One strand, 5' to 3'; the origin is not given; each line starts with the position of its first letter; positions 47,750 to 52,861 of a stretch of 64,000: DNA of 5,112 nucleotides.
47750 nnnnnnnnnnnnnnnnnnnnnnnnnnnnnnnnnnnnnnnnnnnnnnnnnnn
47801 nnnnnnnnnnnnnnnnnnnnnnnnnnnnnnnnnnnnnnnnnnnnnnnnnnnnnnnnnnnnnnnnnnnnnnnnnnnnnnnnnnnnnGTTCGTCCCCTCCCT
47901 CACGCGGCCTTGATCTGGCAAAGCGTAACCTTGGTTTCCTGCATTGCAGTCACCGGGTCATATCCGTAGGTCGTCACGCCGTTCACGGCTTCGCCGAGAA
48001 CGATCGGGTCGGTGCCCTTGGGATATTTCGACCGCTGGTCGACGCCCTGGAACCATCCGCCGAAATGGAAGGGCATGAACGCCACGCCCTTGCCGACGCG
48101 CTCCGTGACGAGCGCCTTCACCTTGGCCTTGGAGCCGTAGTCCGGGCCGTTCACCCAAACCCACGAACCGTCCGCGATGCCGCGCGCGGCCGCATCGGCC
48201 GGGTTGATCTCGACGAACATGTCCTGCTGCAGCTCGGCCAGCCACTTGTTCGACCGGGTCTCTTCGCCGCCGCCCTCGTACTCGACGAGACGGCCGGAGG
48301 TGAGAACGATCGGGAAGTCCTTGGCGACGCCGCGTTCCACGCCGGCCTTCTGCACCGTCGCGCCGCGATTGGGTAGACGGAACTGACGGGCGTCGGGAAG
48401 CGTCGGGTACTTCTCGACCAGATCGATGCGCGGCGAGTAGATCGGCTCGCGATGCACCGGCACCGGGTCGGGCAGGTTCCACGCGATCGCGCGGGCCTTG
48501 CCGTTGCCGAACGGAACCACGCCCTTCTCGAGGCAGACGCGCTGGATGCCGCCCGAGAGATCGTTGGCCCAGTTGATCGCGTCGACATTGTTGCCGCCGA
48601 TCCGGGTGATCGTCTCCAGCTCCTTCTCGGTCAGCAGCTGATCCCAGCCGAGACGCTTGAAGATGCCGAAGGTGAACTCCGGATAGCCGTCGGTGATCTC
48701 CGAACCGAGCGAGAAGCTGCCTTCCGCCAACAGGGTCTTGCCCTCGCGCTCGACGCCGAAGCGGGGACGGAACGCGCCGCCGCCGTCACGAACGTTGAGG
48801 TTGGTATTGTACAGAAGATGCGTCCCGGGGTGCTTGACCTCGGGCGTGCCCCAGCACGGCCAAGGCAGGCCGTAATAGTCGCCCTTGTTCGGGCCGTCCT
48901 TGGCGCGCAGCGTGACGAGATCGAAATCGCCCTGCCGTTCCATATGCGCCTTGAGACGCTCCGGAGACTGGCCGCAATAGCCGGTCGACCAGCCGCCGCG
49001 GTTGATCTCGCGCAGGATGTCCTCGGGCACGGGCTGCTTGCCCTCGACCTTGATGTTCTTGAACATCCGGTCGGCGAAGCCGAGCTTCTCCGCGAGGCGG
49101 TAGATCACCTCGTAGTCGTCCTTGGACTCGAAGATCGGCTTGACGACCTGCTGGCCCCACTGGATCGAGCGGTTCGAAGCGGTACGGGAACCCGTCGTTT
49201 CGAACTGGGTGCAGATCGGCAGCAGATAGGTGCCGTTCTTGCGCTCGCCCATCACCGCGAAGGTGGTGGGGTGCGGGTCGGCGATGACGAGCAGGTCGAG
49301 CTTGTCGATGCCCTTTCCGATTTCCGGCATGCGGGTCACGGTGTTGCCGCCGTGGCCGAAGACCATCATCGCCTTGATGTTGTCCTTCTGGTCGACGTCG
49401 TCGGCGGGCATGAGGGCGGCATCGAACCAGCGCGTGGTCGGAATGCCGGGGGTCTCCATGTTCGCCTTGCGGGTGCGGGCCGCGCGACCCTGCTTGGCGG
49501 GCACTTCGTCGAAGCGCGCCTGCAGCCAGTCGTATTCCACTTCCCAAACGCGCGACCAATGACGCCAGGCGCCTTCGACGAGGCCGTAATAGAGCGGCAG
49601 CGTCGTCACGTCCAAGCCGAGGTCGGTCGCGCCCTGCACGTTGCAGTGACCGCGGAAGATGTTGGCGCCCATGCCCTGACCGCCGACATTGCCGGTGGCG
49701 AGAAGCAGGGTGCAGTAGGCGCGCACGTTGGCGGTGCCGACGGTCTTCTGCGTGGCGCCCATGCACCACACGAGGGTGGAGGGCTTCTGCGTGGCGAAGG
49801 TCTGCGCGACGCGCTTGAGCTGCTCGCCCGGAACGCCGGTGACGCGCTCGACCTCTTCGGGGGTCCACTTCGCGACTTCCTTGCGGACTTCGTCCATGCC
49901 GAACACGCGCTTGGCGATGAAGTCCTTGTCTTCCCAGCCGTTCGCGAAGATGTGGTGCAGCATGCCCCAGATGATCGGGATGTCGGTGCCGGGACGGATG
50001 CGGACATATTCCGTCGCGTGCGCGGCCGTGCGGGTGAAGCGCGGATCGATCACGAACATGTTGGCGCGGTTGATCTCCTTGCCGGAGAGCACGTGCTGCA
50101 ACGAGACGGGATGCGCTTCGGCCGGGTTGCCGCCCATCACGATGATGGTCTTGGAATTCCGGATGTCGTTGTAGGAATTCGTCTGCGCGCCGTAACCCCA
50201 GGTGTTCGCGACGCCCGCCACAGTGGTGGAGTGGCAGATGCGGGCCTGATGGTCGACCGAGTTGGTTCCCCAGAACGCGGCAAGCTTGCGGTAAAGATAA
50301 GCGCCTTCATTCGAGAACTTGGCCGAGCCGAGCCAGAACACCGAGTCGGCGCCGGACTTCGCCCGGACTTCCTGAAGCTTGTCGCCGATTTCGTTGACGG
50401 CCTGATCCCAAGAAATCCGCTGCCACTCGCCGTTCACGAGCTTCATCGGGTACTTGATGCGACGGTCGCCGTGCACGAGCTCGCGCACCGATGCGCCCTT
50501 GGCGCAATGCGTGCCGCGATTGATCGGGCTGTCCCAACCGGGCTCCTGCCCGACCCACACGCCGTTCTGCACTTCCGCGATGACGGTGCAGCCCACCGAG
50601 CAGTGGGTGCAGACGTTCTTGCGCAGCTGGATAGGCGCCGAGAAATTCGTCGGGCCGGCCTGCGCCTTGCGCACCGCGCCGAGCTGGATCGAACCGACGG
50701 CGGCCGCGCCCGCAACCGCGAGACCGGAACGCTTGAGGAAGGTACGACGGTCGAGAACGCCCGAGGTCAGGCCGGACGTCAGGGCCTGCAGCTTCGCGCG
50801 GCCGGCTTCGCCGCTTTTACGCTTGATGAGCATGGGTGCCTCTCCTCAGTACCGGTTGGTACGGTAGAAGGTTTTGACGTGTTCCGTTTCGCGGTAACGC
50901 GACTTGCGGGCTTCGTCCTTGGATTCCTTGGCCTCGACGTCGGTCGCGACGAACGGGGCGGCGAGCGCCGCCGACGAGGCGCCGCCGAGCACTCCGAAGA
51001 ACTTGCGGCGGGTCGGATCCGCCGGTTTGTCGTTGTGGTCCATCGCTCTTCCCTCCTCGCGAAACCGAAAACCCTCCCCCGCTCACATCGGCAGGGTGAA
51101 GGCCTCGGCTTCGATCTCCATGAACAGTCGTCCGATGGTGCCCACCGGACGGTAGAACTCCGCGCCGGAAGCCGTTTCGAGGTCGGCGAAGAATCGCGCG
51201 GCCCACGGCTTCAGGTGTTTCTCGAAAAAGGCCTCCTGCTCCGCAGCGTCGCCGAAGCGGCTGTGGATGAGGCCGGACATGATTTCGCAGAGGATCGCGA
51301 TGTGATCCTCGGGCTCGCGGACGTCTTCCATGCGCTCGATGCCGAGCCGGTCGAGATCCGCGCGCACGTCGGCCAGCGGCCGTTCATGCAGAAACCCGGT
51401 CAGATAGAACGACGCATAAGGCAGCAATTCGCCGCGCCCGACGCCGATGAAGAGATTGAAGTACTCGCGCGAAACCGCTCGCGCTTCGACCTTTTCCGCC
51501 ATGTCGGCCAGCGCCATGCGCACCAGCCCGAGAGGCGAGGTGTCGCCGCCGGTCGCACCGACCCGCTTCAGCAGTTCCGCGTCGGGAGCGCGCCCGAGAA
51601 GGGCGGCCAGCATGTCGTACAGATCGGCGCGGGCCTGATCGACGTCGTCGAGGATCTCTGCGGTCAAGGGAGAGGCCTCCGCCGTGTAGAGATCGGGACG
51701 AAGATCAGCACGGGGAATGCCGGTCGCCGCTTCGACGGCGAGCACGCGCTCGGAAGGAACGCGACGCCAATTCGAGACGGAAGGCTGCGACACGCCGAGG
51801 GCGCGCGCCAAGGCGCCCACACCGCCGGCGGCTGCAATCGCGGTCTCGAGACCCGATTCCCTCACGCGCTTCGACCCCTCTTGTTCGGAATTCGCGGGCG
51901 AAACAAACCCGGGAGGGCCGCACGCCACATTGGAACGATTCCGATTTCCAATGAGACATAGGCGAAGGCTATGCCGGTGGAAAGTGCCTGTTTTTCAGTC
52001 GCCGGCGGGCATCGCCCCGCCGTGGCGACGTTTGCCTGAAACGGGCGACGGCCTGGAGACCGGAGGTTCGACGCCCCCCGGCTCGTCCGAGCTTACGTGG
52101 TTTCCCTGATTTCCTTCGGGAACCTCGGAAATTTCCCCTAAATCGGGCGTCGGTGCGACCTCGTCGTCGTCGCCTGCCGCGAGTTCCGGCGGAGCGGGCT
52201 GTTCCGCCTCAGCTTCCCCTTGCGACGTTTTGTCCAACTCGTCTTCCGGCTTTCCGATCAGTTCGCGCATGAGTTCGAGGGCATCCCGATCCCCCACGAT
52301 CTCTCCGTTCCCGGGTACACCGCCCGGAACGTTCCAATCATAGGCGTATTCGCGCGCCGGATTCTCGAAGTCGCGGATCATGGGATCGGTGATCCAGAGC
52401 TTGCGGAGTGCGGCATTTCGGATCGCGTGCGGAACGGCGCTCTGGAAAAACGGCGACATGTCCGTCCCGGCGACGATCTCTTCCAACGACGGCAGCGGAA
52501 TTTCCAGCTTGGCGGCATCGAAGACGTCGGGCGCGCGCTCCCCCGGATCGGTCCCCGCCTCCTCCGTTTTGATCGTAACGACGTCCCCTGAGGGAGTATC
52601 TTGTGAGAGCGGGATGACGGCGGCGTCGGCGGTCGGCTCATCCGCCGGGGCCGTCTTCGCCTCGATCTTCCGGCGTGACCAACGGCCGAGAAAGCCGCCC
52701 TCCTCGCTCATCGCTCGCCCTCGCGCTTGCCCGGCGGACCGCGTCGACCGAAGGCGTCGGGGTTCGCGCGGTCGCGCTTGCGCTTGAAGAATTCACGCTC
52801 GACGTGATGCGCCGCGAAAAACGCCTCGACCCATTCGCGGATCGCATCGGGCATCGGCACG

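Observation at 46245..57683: Formate dehydrogenase operon carries a five-gene block of unknown function and faces a divergent polyferredoxin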

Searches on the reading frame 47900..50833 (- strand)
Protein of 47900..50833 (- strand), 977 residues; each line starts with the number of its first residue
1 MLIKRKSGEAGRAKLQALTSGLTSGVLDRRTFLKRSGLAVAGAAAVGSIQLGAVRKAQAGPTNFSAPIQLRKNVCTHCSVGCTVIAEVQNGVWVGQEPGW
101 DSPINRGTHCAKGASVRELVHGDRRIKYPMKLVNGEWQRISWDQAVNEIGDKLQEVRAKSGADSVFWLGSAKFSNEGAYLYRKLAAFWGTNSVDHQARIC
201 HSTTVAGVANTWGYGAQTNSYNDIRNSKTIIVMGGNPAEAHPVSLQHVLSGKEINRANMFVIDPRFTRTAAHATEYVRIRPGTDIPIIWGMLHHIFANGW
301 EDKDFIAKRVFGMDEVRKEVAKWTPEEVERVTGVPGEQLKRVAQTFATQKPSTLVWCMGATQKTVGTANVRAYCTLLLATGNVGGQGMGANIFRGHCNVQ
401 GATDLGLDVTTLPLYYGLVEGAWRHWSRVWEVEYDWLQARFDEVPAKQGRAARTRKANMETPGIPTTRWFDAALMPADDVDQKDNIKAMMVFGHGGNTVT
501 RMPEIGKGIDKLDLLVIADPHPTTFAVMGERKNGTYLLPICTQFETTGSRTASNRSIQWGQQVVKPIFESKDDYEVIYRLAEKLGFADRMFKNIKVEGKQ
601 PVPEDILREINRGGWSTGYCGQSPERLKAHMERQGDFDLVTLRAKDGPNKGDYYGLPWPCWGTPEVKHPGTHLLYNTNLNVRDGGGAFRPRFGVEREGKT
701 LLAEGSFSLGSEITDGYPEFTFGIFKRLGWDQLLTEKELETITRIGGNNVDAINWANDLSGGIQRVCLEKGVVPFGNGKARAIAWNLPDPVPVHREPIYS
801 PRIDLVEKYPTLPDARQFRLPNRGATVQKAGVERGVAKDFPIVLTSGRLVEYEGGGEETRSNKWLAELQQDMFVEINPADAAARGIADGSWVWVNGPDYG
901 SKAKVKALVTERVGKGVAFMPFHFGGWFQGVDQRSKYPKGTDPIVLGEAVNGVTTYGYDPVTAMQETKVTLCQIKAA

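Call 5: search_protein_families(library=ncbifam, proteins=[window:47900-50833:-], max_evalue=0.01)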
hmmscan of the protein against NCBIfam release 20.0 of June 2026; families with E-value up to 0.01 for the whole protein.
window:47900-50833:- (977 aa): 28 families (the best 25 are shown)
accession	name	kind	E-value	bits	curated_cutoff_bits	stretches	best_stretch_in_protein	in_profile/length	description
TIGR01591.1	Fdh-alpha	equivalog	2e-134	449.2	666.25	3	74-432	2-361/672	formate dehydrogenase subunit alpha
TIGR01553.1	formate-DH-alph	equivalog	1.8e-92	310.7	814.2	3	28-308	3-302/1009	formate dehydrogenase-N subunit alpha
NF041513.1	formate_DH_Act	exception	6.2e-90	302.4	1400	4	70-306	42-291/1067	formate dehydrogenase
NF047855.1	AssmNtatRedNasC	equivalog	7.8e-84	282.3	1100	3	71-434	21-388/708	assimilatory nitrate reductase catalytic subunit NasC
NF012032.0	PRK15488.1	equivalog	1.7e-61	208.2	694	3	27-375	3-347/759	thiosulfate reductase PhsA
TIGR01701.1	Fdhalpha-like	subfamily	1.1e-55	189.2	582.15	1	125-583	99-548/744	FdhF/YdeP family oxidoreductase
TIGR02166.1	dmsA_ynfE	subfamily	5.7e-55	186.7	777.7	3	27-396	1-404/794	DMSO/selenate family reductase complex A subunit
NF041323.1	Nitr_red_NasA_Halo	equivalog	1.5e-52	179.1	1000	1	77-402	2-323/673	assimilatory nitrate reductase NasA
NF010055.0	PRK13532.1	equivalog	6.1e-52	176.9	904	3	27-310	3-291/830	nitrate reductase catalytic subunit NapA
TIGR01706.1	NAPA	equivalog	1.5e-46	159.2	930.55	3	27-310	2-291/830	periplasmic nitrate reductase subunit alpha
TIGR03479.1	DMSO_red_II_alp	subfamily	2.4e-44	151.7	984.75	3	75-307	63-304/913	molybdopterin-dependent oxidoreductase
NF041885.1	selenate_YnfE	exception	2.2e-39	134.9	1675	3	27-316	3-312/805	selenate/tellurate reductase subunit YnfE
NF041884.1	selenate_YnfF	exception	4.6e-37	127.3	1650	1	27-393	1-401/798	selenate/tellurate reductase subunit YnfF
NF011566.1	PRK14990.1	exception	1.9e-36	125.4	1600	2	104-316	98-325/814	dimethylsulfoxide reductase subunit A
NF007406.0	PRK09939.1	equivalog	6.4e-35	120.5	1473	1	127-407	110-416/759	acid resistance putative oxidoreductase YdeP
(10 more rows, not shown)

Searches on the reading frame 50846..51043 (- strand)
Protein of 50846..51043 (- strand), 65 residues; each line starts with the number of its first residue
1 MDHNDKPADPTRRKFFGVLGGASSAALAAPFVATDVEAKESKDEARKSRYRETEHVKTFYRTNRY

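Call 4: search_protein_families(library=pfam, proteins=[window:50846-51043:-], max_evalue=0.01)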
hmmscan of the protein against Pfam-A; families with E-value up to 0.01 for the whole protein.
window:50846-51043:- (65 aa): 0 families

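Call 5: search_protein_families(library=ncbifam, proteins=[window:50846-51043:-], max_evalue=0.01)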
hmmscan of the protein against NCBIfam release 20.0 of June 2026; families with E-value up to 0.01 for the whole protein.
window:50846-51043:- (65 aa): 1 family
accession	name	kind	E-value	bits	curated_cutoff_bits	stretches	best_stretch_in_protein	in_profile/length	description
TIGR02811.1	formate_TAT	hypoth_equivalog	3.5e-13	49.6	48.45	1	5-63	4-66/66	formate dehydrogenase region TAT target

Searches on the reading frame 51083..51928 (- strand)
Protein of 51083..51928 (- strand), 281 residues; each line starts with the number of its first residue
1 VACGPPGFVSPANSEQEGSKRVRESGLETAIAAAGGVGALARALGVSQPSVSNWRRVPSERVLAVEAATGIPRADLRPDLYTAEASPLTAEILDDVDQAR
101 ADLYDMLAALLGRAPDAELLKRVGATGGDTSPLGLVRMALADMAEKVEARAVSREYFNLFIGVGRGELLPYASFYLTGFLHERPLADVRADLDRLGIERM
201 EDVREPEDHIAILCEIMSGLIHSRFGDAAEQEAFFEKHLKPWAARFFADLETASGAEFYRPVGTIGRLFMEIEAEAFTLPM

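Call 4: search_protein_families(library=pfam, proteins=[window:51083-51928:-], max_evalue=0.01)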
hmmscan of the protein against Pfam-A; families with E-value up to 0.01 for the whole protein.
window:51083-51928:- (281 aa): 3 families
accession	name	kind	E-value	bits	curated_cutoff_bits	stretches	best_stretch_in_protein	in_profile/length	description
PF02613.20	Nitrate_red_del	-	5e-31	108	22.2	1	139-248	14-136/136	Nitrate reductase delta subunit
PF15943.11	YdaS_toxin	-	3.3e-15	56.1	30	1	27-82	1-62/65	Bacterial toxin YdaS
PF14549.12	P22_Cro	-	4.6e-08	33.1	30.2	1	29-69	4-45/60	DNA-binding transcriptional regulator Cro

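Call 5: search_protein_families(library=ncbifam, proteins=[window:51083-51928:-], max_evalue=0.01)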
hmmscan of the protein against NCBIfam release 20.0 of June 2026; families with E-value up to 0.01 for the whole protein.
window:51083-51928:- (281 aa): 3 families
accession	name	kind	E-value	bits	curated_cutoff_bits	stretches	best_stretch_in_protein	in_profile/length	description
NF003442.0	PRK04976.1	equivalog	7.5e-17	62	132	1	153-274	78-205/211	molecular chaperone TorD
NF008632.0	PRK11621.1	equivalog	2.3e-09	37.2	162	1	139-268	55-183/203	Tat proofreading chaperone DmsD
NF046037.1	carphisopro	domain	2e-08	34.3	38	1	28-76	2-53/54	carph-isopro domain-containing protein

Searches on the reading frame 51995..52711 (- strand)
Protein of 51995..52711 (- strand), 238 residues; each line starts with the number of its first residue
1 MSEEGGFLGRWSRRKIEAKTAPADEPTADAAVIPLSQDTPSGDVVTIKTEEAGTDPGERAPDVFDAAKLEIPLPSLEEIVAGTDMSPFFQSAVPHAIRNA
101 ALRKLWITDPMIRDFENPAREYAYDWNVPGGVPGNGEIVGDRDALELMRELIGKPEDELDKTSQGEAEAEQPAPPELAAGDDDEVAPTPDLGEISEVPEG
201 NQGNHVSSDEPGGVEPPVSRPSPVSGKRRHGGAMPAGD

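Call 4: search_protein_families(library=pfam, proteins=[window:51995-52711:-], max_evalue=0.01)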
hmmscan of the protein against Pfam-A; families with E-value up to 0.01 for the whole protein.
window:51995-52711:- (238 aa): 1 family
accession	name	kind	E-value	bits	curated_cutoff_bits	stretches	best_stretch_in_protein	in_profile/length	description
PF11748.13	DUF3306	-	2.9e-16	60.8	25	1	6-127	1-115/120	Protein of unknown function (DUF3306)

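Call 5: search_protein_families(library=ncbifam, proteins=[window:51995-52711:-], max_evalue=0.01)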
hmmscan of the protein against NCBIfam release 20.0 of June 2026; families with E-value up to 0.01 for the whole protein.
window:51995-52711:- (238 aa): 0 families

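Call 60: search_protein_families(library=pfam, proteins=[window:51995-52711:-], max_evalue=10)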
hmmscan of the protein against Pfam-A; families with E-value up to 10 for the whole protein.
window:51995-52711:- (238 aa): 1 family
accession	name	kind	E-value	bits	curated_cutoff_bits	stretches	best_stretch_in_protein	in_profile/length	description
PF11748.13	DUF3306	-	2.9e-16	60.8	25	1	6-127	1-115/120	Protein of unknown function (DUF3306)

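Call 96: search_solved_structures(query=A7, max_evalue=10)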
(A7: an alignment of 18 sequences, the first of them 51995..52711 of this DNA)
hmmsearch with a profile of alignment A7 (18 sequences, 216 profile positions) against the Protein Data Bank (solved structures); distinct sequences matched with E-value up to 10: 2.
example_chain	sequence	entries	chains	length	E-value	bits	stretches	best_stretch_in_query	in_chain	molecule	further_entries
8orx_A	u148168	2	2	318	0.4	14.5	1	113-182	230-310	Lymphatic vessel endothelial hyaluronic acid receptor 1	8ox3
4uaq_A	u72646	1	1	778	1.3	12.9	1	25-74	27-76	Protein translocase subunit SecA 2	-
